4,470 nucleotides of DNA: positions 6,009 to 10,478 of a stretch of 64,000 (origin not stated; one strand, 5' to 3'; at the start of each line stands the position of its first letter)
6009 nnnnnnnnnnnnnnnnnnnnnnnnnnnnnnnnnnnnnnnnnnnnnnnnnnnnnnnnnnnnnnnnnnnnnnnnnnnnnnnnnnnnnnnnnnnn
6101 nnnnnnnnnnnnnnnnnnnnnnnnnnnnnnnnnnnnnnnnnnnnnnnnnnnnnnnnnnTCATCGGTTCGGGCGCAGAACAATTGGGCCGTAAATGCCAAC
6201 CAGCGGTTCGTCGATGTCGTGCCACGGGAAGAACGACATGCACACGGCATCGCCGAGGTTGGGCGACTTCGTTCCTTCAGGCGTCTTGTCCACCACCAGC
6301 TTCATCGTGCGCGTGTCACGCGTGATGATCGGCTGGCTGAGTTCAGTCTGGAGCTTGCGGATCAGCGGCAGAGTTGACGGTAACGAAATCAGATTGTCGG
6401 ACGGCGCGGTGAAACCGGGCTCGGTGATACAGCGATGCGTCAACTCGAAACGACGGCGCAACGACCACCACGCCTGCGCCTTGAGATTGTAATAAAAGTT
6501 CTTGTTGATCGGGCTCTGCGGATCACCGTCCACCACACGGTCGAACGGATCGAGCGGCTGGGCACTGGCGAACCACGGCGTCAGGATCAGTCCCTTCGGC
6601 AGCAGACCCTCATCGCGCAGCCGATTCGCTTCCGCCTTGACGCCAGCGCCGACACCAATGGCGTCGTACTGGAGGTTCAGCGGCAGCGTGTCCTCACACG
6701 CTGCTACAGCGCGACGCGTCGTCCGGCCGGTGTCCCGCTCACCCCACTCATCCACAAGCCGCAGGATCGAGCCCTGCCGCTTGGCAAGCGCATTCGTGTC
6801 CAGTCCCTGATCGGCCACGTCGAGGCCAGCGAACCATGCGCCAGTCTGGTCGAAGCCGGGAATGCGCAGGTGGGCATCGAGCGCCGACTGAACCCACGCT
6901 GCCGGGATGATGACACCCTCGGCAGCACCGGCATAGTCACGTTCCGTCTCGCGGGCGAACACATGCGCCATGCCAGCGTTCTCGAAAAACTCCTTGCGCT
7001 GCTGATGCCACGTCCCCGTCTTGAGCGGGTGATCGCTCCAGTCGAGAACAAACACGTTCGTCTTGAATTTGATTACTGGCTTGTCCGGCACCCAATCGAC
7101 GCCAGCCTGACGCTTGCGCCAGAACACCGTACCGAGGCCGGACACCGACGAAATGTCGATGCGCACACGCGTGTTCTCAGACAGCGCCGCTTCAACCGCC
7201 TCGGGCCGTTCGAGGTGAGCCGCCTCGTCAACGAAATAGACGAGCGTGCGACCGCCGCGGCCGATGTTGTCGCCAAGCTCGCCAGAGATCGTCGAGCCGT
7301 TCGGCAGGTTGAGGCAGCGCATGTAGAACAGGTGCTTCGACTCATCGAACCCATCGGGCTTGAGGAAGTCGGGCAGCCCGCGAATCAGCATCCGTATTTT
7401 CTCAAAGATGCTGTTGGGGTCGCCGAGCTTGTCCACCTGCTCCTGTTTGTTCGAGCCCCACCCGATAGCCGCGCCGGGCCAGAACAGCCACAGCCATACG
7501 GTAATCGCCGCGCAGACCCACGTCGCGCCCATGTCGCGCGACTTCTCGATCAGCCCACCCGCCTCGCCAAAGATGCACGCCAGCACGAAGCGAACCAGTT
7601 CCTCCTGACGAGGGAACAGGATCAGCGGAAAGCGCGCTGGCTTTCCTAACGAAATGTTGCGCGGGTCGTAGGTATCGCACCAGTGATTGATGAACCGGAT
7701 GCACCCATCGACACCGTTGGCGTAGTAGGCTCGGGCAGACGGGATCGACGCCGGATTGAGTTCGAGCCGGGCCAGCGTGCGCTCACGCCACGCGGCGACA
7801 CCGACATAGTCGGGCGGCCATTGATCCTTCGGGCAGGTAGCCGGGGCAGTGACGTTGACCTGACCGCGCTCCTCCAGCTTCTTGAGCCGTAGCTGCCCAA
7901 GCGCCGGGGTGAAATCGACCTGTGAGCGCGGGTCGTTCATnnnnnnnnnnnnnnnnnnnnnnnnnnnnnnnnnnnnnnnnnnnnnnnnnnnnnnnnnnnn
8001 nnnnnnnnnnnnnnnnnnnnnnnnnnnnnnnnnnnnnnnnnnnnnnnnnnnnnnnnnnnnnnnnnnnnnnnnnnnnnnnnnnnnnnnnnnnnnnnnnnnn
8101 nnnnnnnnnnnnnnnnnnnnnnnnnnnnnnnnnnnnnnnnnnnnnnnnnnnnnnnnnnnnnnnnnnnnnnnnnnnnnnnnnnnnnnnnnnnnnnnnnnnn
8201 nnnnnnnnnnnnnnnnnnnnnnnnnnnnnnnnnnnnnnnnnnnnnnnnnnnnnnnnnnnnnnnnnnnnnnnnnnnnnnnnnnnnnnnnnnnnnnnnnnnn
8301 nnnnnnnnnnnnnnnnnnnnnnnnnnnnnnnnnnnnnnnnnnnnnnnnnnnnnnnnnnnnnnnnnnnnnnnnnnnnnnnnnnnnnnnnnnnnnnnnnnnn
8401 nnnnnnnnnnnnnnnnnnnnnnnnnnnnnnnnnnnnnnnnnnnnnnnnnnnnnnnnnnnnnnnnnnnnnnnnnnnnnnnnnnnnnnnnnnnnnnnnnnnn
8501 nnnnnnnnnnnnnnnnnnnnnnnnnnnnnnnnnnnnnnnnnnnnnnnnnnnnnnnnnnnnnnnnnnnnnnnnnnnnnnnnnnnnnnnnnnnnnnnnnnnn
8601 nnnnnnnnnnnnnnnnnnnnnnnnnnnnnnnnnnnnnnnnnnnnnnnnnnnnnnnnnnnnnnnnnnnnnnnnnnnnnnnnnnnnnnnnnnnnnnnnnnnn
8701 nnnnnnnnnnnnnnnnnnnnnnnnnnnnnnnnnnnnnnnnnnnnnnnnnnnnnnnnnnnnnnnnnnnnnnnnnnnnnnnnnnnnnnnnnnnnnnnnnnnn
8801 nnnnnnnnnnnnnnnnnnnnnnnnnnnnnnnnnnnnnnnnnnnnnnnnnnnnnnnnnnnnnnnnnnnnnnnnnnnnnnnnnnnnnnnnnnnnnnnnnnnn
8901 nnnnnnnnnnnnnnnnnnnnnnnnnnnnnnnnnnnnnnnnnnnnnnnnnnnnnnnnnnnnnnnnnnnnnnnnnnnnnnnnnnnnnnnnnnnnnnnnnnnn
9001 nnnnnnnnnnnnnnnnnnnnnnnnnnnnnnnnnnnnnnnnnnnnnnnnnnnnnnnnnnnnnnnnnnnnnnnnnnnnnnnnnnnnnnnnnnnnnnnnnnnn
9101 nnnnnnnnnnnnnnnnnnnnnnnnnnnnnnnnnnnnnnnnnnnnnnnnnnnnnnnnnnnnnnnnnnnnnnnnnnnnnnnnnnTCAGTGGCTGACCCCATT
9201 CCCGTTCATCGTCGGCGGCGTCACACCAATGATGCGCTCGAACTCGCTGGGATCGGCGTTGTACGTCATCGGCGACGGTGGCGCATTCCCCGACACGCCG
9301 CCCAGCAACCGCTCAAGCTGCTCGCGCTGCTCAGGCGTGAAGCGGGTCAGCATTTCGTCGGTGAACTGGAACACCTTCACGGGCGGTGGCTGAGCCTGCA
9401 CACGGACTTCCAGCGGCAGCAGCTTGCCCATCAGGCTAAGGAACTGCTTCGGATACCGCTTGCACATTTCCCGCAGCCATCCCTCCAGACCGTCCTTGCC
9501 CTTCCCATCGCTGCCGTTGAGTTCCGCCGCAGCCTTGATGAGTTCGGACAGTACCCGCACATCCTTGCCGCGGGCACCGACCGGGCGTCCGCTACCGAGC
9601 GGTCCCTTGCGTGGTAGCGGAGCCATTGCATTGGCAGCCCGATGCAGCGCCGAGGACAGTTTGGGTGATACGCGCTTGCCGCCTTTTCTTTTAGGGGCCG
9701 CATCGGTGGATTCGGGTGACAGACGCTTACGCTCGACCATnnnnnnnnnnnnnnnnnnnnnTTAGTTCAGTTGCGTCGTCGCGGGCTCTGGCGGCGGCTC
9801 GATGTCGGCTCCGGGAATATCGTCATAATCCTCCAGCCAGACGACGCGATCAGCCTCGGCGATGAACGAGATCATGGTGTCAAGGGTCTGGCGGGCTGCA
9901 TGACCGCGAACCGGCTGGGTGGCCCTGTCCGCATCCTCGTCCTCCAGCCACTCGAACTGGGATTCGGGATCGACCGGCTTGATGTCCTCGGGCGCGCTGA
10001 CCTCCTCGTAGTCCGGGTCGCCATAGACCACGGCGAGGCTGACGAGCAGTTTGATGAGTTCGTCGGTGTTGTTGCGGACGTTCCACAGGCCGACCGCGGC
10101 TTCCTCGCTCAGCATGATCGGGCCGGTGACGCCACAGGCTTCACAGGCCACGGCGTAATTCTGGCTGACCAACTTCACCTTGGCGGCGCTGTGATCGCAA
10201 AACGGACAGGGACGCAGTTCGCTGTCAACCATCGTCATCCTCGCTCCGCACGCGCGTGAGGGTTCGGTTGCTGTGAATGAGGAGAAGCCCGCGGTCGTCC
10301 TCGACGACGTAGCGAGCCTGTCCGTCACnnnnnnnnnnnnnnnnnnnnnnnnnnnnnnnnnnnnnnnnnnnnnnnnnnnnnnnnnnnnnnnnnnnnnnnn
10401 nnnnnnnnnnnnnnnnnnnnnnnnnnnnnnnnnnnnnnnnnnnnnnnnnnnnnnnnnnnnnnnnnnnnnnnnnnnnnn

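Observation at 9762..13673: Anti-restriction / counter-defence island between the packaging and replication modules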

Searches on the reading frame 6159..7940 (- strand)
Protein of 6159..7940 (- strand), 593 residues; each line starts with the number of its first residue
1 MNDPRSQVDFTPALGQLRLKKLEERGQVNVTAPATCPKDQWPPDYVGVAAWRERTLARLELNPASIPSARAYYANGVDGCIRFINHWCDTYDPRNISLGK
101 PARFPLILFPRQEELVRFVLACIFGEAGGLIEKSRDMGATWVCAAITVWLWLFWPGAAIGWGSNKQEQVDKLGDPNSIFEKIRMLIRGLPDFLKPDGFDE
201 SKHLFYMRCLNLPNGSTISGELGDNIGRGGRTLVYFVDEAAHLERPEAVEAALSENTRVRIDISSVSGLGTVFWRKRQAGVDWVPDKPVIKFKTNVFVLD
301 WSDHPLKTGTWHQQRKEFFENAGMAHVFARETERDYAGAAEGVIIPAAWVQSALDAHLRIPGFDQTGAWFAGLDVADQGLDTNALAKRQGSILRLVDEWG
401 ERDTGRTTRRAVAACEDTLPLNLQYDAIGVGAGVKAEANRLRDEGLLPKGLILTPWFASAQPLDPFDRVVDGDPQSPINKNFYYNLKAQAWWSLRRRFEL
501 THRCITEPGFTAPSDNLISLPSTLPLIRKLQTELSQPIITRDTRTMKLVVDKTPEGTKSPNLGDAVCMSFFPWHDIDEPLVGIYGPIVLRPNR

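Call 8: search_protein_families(library=phrogs, proteins=[window:6159-7940:-], max_evalue=0.001)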
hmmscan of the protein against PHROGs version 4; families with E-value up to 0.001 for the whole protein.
window:6159-7940:- (593 aa): 2 families
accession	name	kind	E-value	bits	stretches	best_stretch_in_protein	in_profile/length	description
phrog_2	-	head and packaging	5e-20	72.8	1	91-576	252-595/807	terminase large subunit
phrog_5989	-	head and packaging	1.1e-16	61.9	1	81-244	122-264/347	terminase large subunit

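Call 18: find_related_loci(query=window:6159-7940:-, collection=viral_contigs, flank=10000)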
Query window:6159-7940:- (593 aa) in viral_contigs; peptide patterns used: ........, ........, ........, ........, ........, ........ (x = any residue, [..] = any of these).
40 stretches matched a pattern; 32 encode a relative of the query (tblastn E <= 1e-3); 32 distinct loci.
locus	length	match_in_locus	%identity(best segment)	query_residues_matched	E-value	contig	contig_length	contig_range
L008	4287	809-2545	58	7-590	0e+0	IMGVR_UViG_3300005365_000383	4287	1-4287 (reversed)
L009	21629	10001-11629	59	25-572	0e+0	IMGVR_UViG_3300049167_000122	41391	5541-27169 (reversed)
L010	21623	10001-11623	59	27-572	0e+0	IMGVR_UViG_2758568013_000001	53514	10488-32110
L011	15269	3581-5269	56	5-572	0e+0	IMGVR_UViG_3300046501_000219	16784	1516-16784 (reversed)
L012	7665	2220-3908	55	5-572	0e+0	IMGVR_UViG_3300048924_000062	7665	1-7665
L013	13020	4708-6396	55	5-572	0e+0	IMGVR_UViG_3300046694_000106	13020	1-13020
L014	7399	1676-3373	55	5-572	0e+0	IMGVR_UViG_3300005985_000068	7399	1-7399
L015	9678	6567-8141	60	41-572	0e+0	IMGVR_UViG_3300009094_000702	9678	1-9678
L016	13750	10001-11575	60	41-572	0e+0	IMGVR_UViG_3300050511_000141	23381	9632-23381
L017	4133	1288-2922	57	30-572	0e+0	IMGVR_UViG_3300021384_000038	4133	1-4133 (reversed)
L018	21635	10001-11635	56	30-572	0e+0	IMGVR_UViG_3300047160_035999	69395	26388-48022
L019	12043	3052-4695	58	33-572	0e+0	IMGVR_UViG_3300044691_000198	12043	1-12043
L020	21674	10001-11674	54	28-591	0e+0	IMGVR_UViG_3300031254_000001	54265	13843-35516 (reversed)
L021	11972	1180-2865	54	3-572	0e+0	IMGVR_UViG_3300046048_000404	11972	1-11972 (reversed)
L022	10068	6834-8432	55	30-572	0e+0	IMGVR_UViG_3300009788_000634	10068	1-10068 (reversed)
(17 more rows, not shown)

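Call 88: find_related_loci(query=window:6159-7940:-, collection=genome_contigs, flank=10000)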
Query window:6159-7940:- (593 aa) in genome_contigs; peptide patterns used: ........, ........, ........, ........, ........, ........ (x = any residue, [..] = any of these).
31 stretches matched a pattern, but none encodes a relative of the query by tblastn (E <= 1e-3).

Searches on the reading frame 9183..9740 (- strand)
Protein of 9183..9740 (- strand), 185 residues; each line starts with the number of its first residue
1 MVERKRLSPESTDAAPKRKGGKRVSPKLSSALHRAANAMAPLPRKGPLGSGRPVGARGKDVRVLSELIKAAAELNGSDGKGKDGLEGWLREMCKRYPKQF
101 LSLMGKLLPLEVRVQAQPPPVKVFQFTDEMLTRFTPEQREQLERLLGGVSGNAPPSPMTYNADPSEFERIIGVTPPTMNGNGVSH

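Call 3: search_protein_families(library=pfam, proteins=[window:9183-9740:-], max_evalue=0.1)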
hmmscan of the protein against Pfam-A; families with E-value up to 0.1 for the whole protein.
window:9183-9740:- (185 aa): 0 families

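Call 4: search_protein_families(library=phrogs, proteins=[window:9183-9740:-], max_evalue=0.01)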
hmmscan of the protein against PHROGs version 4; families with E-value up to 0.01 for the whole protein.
window:9183-9740:- (185 aa): 1 family
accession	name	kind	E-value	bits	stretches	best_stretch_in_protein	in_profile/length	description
phrog_11043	-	unknown function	2.8e-09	37.8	1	45-118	13-85/105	-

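Call 9: search_protein_families(library=padloc, proteins=[window:9183-9740:-], max_evalue=0.01)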
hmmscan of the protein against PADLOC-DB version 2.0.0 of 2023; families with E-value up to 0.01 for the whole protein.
window:9183-9740:- (185 aa): 0 families

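Call 24: search_protein_families(library=ncbifam, proteins=[window:9183-9740:-], max_evalue=0.01)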
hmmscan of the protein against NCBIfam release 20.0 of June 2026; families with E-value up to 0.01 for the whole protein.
window:9183-9740:- (185 aa): 0 families

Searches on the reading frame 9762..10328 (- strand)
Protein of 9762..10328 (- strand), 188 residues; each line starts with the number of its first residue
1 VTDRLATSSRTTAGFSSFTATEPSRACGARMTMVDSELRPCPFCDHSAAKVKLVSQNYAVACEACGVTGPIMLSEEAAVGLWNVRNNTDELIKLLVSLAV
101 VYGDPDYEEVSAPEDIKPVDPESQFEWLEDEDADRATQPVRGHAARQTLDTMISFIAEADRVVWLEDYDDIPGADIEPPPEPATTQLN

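Call 3: search_protein_families(library=pfam, proteins=[window:9762-10328:-], max_evalue=0.1)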
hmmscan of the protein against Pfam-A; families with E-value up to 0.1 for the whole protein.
window:9762-10328:- (188 aa): 1 family
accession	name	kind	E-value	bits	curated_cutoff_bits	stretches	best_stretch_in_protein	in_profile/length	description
PF14354.12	Lar_restr_allev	-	5.4e-08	33.4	28.6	1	37-86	2-58/58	Restriction alleviation protein Lar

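Call 4: search_protein_families(library=phrogs, proteins=[window:9762-10328:-], max_evalue=0.01)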
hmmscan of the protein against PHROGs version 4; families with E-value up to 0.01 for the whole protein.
window:9762-10328:- (188 aa): 3 families
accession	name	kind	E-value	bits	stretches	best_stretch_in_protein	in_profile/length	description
phrog_599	-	moron, auxiliary metabolic gene and host takeover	1.3e-08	36.3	1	30-89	66-130/262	Lar-like restriction alleviation protein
phrog_19812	-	unknown function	0.00017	23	1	33-90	1-56/138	-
phrog_13972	-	DNA, RNA and nucleotide metabolism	0.0032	18.6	1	38-72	39-73/75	DNA ligase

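Call 9: search_protein_families(library=padloc, proteins=[window:9762-10328:-], max_evalue=0.01)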
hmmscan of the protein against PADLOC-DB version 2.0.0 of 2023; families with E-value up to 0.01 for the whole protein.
window:9762-10328:- (188 aa): 0 families

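Call 24: search_protein_families(library=ncbifam, proteins=[window:9762-10238:-], max_evalue=0.01)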
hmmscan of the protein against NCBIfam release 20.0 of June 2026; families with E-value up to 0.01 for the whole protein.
window:9762-10238:- (158 aa): 2 families
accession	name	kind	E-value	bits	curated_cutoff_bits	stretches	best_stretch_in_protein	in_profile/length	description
TIGR03655.1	anti_R_Lar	subfamily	6.7e-09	35.9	39.6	1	8-55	1-54/55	Lar family restriction alleviation protein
NF007260.0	PRK09710.1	equivalog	2.9e-06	27.8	113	1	6-57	4-55/64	type I toxin-antitoxin system endodeoxyribonuclease toxin RalR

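Call 29: search_solved_structures(query=window:9762-10238:-, max_evalue=10, show_alignments=1)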
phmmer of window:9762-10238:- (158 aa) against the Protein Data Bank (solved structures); distinct sequences matched with E-value up to 10: 1.
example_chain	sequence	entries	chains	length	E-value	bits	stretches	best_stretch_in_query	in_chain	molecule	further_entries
9k32_A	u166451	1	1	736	0.94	12.8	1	56-106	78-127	HNH nuclease domain-containing protein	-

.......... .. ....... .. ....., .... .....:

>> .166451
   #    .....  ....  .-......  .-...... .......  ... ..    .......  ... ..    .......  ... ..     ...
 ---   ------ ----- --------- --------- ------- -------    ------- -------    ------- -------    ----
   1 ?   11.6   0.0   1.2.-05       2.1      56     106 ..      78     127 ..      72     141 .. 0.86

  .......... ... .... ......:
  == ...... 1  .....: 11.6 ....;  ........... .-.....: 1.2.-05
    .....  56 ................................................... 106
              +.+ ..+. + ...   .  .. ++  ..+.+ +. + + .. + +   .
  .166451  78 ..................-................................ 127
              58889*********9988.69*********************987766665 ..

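Call 35: find_homologous_proteins(query=window:9762-10238:-, max_evalue=0.001)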
Query window:9762-10238:- (158 aa): 1 proteins with E <= 0.001 among 33 candidates.
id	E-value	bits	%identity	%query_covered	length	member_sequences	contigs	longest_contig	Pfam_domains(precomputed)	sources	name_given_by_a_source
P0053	1.1e-99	349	100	99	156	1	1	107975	PF14354.14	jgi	-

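Call 43: search_protein_representatives(protein=P0053)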
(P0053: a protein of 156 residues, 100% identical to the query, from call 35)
Query: 156 residues. Proteins with E-value up to 0.001 (for the whole library): 298; up to 1e-10: 2; up to 1e-30: 1. The best 150 are listed.
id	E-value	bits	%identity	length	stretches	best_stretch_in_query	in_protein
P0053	3.4e-100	348.9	100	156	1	1-156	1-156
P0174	3.2e-12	63.1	32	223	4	5-54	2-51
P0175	6.2e-10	55.7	35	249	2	4-57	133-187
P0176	1.2e-09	54.8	38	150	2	3-54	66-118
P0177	3.9e-09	53.1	40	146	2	5-53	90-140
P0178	4.6e-09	52.9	39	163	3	5-53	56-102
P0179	2.3e-08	50.6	38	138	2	8-52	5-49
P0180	2.9e-08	50.3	35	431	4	7-87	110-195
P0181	3.9e-08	49.8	32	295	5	3-58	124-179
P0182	4.5e-08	49.6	37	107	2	4-54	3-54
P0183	1.8e-07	47.7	43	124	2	3-60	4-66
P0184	5.8e-07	46.0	36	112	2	7-53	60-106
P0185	6.9e-07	45.8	40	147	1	3-55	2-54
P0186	8.9e-07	45.4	36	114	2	4-56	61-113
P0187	1.1e-06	45.1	34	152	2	3-56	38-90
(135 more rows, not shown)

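Call 66: predict_structure(protein=P0053)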
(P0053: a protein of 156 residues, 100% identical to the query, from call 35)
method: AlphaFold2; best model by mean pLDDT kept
length: 156 residues; sequences in the alignment: 1
mean_pLDDT: 40.2   pTM: 0.22
mean pLDDT of the five models: 40.2, 39.6, 36.6, 34.7, 33.9
residues with pLDDT >= 90: 0; 70-90: 0; 50-70: 19; < 50: 137
segments of 3 or more residues with pLDDT < 50: 1-6, 17-27, 38-156
pLDDT, mean of each block of 10 residues (from residue 1): 42 53 43 53 45 43 37 35 35 41 31 35 33 37 41 40
secondary structure, 60 per line:
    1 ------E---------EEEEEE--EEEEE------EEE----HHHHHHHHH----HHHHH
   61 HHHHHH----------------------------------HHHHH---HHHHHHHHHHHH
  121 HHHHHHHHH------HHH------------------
elements in order: E17-22 E25-29 E36-38 H43-51 H56-66 H101-105 H109-129
